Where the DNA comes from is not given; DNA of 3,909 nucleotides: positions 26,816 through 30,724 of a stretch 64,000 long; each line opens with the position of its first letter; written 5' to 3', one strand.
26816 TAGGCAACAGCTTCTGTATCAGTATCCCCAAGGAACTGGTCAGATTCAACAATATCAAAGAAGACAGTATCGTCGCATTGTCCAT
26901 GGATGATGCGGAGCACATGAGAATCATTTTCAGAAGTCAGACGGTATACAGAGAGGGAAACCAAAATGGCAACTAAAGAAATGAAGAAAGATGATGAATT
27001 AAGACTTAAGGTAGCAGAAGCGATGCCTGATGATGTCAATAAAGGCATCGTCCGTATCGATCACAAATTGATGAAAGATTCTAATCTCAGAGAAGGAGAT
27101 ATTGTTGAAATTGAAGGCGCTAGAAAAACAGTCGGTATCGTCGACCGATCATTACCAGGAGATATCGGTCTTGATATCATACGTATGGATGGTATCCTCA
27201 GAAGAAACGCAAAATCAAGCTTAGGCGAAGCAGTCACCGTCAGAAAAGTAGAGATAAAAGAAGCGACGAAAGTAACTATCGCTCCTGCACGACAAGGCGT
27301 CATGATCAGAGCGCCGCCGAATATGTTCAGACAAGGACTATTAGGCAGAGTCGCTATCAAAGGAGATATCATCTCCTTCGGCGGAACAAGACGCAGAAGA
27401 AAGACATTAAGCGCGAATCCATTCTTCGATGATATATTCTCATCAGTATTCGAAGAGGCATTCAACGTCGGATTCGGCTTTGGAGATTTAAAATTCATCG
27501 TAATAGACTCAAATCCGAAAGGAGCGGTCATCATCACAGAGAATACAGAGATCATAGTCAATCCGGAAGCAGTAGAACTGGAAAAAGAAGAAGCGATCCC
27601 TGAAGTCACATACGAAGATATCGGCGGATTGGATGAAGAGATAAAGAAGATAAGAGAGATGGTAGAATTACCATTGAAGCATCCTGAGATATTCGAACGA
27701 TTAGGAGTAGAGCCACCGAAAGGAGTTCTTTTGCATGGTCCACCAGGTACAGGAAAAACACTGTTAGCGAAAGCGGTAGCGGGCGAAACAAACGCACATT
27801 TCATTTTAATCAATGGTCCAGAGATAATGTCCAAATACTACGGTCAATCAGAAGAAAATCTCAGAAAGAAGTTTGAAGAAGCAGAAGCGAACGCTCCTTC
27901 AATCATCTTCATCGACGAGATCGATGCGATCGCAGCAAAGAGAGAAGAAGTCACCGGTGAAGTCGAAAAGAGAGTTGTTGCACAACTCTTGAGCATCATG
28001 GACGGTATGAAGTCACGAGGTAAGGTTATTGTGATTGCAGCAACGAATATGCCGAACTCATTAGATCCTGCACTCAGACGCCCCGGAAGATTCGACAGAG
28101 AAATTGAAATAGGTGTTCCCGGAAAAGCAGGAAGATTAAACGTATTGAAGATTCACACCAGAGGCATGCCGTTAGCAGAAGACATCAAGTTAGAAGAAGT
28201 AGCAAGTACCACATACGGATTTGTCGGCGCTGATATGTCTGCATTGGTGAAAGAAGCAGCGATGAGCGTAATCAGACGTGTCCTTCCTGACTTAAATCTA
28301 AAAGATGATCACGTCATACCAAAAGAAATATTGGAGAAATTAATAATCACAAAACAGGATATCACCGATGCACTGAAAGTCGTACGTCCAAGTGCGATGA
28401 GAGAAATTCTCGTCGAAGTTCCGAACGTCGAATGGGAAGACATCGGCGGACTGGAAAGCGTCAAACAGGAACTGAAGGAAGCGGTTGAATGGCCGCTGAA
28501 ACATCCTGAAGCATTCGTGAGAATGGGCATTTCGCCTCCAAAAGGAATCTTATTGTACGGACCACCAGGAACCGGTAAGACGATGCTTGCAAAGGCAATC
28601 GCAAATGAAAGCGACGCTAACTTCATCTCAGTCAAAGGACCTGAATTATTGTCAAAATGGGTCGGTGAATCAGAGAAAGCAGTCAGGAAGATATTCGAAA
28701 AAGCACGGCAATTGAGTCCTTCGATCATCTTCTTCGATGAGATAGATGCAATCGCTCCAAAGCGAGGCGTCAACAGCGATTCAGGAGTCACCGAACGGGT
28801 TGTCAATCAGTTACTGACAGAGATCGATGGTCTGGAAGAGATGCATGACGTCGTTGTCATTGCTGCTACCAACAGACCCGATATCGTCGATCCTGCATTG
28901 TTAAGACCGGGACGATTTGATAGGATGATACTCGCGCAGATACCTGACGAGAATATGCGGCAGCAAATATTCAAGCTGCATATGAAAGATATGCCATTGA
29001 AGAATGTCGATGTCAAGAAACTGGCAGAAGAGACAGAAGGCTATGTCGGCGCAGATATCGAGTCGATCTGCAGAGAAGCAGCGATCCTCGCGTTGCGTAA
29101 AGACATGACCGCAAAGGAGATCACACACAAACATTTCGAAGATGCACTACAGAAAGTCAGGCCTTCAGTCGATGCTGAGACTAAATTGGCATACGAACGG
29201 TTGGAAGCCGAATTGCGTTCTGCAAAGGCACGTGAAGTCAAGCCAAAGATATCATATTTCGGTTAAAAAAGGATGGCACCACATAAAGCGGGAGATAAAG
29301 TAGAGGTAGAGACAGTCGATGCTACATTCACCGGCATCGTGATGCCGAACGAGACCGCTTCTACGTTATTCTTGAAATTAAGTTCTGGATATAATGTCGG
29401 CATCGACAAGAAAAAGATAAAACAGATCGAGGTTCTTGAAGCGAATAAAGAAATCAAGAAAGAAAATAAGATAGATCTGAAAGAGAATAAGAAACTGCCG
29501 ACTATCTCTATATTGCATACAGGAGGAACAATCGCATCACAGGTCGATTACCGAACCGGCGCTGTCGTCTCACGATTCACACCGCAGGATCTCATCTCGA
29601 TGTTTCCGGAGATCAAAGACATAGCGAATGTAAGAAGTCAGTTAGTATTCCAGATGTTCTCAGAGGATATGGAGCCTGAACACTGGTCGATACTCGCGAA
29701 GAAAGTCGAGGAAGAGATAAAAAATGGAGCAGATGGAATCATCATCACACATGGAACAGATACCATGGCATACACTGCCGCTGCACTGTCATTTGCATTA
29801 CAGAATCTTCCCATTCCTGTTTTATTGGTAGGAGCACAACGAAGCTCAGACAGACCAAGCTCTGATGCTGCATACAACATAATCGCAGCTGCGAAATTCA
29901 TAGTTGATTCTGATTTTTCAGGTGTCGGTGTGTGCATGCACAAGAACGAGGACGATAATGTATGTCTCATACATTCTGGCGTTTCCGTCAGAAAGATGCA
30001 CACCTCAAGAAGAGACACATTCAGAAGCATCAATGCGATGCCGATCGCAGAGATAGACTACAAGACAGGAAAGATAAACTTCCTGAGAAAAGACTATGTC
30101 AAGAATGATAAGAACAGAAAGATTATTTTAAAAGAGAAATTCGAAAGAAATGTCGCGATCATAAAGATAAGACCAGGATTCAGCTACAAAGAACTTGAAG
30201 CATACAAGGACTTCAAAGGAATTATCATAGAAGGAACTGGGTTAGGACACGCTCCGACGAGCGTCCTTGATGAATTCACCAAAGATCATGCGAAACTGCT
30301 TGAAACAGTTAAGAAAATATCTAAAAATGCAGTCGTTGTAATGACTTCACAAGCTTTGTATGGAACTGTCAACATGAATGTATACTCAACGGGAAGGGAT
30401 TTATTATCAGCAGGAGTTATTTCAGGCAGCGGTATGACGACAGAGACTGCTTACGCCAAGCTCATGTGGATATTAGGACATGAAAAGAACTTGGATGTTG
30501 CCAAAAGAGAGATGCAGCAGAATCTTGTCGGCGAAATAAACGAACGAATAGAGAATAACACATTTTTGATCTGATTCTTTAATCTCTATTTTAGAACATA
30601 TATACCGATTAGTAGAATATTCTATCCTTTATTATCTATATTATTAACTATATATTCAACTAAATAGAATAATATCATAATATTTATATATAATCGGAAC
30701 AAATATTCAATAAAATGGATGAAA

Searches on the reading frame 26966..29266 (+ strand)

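Call 45: search_protein_families(library=pfam, proteins=[window:26966-29266:+], max_evalue=0.0001)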
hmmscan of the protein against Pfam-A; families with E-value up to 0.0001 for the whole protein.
window:26966-29266:+ (766 aa): 41 families (the best 25 are shown)
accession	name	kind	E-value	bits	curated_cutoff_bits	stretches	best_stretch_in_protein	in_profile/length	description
PF00004.35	AAA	-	4.7e-100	331.6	21.2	2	528-656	1-128/131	ATPase family associated with various cellular activities (AAA)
PF17862.7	AAA_lid_3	-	6.1e-31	106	27.2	2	680-726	1-45/45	AAA+ lid domain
PF02359.24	CDC48_N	-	1.1e-24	86.8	35.1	1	13-96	1-84/85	Cell division protein 48 (CDC48), N-terminal domain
PF05496.18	RuvB_N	-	1.9e-15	57.4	27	2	251-330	33-104/159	Holliday junction DNA helicase RuvB P-loop domain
PF07724.20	AAA_2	-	1.2e-14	55.1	27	2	254-347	6-101/166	AAA domain (Cdc48 subfamily)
PF13191.12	AAA_16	-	1.7e-14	55.1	32.6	2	251-356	24-137/167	AAA ATPase domain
PF07728.20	AAA_5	-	3.1e-13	50.4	22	1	253-372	1-137/139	AAA domain (dynein-related subfamily)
PF13173.12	AAA_14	-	4.8e-12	46.4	27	1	254-335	5-87/129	AAA domain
PF13401.12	AAA_22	-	7e-12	46.2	27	0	528-560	8-43/130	AAA domain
PF13671.12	AAA_33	-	1.2e-10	42.3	27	0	254-362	2-80/143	AAA domain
PF06068.19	TIP49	-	1.5e-10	41.2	23.8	0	526-573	51-100/347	TIP49 P-loop domain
PF00005.33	ABC_tran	-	3.3e-09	37.9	25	0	520-608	6-80/137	ABC transporter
PF13521.12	AAA_28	-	5.1e-08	33.7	27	0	254-307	2-51/164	AAA domain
PF20720.3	nSTAND3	-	5.2e-08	33.2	27.2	0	528-591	20-72/155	Novel STAND NTPase 3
PF24883.2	NPHP3_N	-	1.6e-07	32.1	24.8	0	508-549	4-46/164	Nephrocystin 3, N-terminal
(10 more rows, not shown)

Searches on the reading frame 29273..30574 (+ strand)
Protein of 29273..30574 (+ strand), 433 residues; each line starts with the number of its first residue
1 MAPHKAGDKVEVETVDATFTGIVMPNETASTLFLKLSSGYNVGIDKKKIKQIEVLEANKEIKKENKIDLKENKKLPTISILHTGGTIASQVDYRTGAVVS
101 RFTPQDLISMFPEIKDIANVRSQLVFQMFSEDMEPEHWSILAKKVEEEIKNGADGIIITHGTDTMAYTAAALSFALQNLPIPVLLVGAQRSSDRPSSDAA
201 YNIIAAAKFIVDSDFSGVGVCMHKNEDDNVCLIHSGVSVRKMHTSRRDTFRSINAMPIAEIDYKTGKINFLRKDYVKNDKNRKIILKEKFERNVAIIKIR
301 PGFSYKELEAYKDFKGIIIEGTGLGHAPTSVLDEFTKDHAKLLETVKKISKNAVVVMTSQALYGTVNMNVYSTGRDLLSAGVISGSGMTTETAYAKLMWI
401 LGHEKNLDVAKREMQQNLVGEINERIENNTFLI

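Call 46: search_protein_families(library=pfam, proteins=[window:29273-30574:+], max_evalue=0.0001)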
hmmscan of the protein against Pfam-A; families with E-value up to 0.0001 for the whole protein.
window:29273-30574:+ (433 aa): 3 families
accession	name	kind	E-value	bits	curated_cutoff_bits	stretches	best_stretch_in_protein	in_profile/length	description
PF00710.25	Asparaginase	-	1.4e-63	214.4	22.5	1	78-272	2-189/193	Asparaginase, N-terminal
PF17763.6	Asparaginase_C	-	1e-25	90.4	34.6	1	293-411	1-111/114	Glutaminase/Asparaginase C-terminal domain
PF18195.6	GatD_N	-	1e-14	54.1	25.7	1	6-55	3-54/54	GatD N-terminal domain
